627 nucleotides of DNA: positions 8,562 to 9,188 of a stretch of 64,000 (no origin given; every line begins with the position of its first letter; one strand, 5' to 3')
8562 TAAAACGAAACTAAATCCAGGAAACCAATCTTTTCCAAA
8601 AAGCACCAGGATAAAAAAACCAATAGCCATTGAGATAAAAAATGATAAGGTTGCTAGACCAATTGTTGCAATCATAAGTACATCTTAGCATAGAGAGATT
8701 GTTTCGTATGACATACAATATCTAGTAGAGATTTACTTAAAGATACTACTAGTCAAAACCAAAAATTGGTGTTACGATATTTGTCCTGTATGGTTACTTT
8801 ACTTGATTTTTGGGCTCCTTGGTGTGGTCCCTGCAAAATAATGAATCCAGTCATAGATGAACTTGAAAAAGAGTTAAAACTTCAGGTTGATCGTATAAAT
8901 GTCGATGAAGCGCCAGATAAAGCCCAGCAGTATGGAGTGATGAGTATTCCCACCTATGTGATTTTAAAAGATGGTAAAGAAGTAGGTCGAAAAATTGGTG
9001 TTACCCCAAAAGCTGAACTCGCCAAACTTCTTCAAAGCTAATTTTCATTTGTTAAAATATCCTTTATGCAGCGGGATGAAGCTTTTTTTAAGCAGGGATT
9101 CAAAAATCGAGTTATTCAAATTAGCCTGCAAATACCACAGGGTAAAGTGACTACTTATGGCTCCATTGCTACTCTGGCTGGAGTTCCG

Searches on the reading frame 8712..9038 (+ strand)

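Call 64: search_protein_families(library=pfam, proteins=[window:8712-9038:+], max_evalue=0.001)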
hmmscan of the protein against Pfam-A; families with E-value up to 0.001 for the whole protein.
window:8712-9038:+ (109 aa): 8 families
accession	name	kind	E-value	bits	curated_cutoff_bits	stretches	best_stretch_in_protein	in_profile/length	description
PF00085.26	Thioredoxin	-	8.1e-23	80.8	23.5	1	27-108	19-102/103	Thioredoxin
PF13728.12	TraF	-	4.6e-09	36.9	23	1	6-88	109-202/224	F plasmid transfer operon protein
PF13098.12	Thioredoxin_2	-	5.6e-09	36.7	27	1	29-107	8-104/104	Thioredoxin-like domain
PF13905.12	Thioredoxin_8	-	1.6e-08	35.2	27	1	28-64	3-41/94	Thioredoxin-like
PF14595.12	Thioredoxin_9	-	3.7e-08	33.8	25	1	28-100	43-119/129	Thioredoxin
PF13192.12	Thioredoxin_3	-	1.4e-05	25.4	24.8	1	36-106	8-74/76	Thioredoxin domain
PF08534.16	Redoxin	-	0.00012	22.3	26.6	1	10-98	12-105/148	Redoxin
PF05768.20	Glrx-like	-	0.00066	20.4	26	1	36-77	8-49/77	Glutaredoxin-like domain (DUF836)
